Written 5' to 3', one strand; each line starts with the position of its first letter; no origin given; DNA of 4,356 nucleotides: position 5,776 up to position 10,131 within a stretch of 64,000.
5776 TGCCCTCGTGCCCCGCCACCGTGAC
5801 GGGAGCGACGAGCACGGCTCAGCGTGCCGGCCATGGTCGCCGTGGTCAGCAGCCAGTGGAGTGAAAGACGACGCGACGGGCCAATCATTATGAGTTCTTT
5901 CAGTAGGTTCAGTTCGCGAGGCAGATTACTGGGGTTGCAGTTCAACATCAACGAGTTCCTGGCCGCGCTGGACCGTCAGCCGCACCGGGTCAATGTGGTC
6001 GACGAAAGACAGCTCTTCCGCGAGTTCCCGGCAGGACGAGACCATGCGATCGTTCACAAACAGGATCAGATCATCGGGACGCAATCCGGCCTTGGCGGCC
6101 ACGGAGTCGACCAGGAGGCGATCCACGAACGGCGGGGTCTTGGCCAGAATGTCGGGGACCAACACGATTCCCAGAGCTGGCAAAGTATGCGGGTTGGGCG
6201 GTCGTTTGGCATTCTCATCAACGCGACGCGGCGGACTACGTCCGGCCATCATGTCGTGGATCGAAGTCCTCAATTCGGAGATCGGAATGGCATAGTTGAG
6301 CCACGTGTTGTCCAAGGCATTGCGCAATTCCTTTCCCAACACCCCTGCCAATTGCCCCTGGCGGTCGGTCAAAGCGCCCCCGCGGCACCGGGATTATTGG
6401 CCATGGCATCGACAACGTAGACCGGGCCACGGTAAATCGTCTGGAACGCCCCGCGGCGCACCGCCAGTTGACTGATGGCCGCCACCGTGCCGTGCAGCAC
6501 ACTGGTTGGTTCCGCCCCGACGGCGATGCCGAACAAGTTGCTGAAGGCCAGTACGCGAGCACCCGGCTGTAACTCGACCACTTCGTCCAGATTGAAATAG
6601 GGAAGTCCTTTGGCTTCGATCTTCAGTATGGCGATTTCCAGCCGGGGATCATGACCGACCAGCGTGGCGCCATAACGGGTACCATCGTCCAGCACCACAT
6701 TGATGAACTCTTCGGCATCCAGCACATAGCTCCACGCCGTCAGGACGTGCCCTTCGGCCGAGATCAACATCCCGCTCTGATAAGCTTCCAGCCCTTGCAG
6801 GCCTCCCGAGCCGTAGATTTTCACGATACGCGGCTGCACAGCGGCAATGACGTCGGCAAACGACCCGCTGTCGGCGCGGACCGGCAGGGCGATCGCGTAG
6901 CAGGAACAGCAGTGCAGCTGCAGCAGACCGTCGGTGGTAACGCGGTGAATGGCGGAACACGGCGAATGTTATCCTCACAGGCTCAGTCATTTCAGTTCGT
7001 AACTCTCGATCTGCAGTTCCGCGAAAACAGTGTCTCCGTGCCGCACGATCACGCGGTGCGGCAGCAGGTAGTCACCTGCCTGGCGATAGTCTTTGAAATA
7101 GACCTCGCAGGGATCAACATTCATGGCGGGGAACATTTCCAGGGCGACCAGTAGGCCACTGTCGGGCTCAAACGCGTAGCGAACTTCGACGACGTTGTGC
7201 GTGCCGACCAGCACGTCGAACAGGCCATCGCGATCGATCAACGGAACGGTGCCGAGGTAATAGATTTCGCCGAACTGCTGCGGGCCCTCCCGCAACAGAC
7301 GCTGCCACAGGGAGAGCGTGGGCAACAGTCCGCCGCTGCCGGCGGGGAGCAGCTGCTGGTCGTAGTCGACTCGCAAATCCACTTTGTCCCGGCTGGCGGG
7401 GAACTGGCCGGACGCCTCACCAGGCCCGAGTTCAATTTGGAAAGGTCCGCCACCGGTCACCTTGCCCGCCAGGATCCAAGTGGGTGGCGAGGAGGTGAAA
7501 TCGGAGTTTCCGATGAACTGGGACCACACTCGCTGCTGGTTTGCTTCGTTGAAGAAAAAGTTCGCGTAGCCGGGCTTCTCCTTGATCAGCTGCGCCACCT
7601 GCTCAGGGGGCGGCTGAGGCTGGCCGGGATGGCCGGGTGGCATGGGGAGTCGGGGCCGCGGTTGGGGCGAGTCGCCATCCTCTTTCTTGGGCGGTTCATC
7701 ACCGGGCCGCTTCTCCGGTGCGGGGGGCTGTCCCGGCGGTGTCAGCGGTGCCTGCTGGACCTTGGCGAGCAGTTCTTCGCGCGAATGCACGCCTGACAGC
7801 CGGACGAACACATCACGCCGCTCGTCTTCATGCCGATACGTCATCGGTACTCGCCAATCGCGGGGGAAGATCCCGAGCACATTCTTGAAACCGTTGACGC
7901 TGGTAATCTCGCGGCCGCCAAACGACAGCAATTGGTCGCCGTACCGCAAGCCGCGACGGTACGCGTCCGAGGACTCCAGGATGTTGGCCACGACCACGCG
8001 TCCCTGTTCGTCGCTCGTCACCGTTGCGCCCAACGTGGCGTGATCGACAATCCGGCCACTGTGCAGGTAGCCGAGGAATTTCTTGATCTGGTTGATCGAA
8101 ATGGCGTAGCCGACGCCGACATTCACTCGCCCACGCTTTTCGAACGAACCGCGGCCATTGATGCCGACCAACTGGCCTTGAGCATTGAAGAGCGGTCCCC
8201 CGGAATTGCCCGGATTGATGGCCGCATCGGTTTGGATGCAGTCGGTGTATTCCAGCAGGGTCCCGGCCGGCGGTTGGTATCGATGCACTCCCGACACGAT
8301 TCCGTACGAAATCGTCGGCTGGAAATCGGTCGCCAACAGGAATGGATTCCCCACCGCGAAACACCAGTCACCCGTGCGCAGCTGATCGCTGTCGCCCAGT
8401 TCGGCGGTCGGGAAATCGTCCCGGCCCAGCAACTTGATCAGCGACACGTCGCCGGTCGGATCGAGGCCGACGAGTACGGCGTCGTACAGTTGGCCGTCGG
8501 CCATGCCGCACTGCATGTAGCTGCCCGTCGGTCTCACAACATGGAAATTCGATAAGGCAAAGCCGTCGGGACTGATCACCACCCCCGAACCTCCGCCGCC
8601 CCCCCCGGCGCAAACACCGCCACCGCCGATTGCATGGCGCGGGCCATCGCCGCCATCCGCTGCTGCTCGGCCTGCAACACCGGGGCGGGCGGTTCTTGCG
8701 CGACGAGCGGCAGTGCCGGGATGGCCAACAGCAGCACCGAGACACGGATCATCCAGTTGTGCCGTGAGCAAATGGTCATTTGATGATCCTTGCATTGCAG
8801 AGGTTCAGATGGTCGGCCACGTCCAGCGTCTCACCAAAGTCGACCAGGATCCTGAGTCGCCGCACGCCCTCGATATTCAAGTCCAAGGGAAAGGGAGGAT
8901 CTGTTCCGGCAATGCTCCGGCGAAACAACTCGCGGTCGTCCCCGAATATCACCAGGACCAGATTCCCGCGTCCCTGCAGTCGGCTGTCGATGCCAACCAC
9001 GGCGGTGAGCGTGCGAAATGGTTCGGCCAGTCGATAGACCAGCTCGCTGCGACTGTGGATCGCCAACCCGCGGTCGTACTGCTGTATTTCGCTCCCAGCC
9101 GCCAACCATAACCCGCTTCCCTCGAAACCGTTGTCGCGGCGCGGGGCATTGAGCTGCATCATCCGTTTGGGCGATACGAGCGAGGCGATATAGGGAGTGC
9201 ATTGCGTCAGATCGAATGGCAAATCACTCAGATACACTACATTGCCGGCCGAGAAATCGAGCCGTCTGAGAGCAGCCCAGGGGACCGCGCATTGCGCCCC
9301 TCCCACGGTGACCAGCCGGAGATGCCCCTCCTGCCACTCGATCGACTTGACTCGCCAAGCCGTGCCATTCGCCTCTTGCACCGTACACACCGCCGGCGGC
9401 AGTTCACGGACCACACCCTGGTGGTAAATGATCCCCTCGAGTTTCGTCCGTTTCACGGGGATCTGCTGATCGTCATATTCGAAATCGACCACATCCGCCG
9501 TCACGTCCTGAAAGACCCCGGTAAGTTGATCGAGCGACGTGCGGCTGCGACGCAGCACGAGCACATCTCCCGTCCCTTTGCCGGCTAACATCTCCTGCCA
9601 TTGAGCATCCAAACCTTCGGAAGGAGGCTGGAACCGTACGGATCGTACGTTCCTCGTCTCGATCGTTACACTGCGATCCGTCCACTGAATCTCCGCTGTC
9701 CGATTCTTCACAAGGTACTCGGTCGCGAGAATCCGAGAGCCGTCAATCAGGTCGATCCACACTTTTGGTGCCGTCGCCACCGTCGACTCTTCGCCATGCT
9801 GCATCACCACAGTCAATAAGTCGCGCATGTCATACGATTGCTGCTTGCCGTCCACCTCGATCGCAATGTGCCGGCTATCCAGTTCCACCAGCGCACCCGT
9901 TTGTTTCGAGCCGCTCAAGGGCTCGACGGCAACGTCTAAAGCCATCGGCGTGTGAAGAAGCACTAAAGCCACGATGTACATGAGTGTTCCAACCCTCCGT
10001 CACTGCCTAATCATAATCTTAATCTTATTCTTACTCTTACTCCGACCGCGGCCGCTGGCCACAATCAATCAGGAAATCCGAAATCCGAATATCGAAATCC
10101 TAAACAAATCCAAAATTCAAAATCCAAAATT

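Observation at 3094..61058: Composite MITE-like intergenic repeat family, at least 6 copies in 64 kb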

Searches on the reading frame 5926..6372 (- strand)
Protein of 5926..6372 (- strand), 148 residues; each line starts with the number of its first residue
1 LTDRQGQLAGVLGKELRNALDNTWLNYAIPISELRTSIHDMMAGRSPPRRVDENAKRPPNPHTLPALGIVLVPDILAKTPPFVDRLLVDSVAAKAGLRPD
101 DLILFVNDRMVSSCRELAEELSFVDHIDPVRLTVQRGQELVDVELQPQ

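Call 122: search_protein_families(library=pfam, proteins=[window:5926-6372:-], max_evalue=0.001)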
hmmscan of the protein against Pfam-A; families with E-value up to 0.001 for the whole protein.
window:5926-6372:- (148 aa): 3 families
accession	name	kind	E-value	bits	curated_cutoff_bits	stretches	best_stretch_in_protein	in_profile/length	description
PF13180.12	PDZ_2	-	7.2e-08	33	27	1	90-145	23-78/80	PDZ domain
PF17820.7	PDZ_6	-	2.2e-07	31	27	1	88-136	7-54/54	PDZ domain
PF00595.29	PDZ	-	3.8e-06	27.6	23.2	1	67-134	12-80/81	PDZ domain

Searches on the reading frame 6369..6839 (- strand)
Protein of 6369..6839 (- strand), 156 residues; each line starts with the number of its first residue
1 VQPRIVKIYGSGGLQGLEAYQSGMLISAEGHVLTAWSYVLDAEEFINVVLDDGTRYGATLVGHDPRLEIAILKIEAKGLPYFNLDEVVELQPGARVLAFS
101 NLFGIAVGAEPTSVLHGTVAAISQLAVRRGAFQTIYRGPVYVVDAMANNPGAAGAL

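Call 122: search_protein_families(library=pfam, proteins=[window:6369-6839:-], max_evalue=0.001)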
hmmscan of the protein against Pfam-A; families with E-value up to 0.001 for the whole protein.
window:6369-6839:- (156 aa): 1 family
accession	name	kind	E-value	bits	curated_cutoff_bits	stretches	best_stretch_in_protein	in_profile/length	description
PF13365.12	Trypsin_2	-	1e-14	55.9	27.6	1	22-155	2-132/144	Trypsin-like peptidase domain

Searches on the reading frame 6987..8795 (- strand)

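Call 122: search_protein_families(library=pfam, proteins=[window:6987-8795:-], max_evalue=0.001)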
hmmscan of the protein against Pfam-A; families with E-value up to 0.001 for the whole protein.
window:6987-8795:- (602 aa): 5 families
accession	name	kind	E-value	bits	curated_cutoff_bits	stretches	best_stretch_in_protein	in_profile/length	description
PF13365.12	Trypsin_2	-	1.1e-31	111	27.6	1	69-212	1-144/144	Trypsin-like peptidase domain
PF00089.32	Trypsin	-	4e-10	40.3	20.6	1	70-239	28-218/220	Trypsin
PF13180.12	PDZ_2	-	4.6e-07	30.5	27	1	254-332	2-79/80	PDZ domain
PF10459.15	Peptidase_S46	-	6.1e-05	22.3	22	0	186-214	623-651/698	Peptidase S46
PF00595.29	PDZ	-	0.00035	21.3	23.2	1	253-301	10-61/81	PDZ domain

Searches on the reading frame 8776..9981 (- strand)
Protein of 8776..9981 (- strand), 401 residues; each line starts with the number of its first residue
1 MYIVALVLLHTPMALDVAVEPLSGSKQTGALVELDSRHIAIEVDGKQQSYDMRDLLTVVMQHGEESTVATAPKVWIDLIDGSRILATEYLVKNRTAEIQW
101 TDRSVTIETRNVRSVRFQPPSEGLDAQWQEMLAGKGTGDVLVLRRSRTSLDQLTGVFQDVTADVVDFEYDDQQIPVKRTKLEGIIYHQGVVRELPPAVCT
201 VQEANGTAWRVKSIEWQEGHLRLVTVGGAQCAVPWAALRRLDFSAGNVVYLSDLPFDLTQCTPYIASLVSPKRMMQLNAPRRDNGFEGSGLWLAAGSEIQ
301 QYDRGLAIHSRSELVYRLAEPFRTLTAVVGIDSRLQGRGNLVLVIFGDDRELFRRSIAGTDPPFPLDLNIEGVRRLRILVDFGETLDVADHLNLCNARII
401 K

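Call 34: search_protein_families(library=pfam, proteins=[window:8776-9981:-], max_evalue=0.001)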
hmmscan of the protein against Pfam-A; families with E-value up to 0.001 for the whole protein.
window:8776-9981:- (401 aa): 1 family
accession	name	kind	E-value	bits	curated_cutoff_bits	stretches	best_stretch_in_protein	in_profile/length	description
PF08305.17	NPCBM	-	9.7e-22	77.9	23.9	1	277-399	17-136/137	NPCBM/NEW2 domain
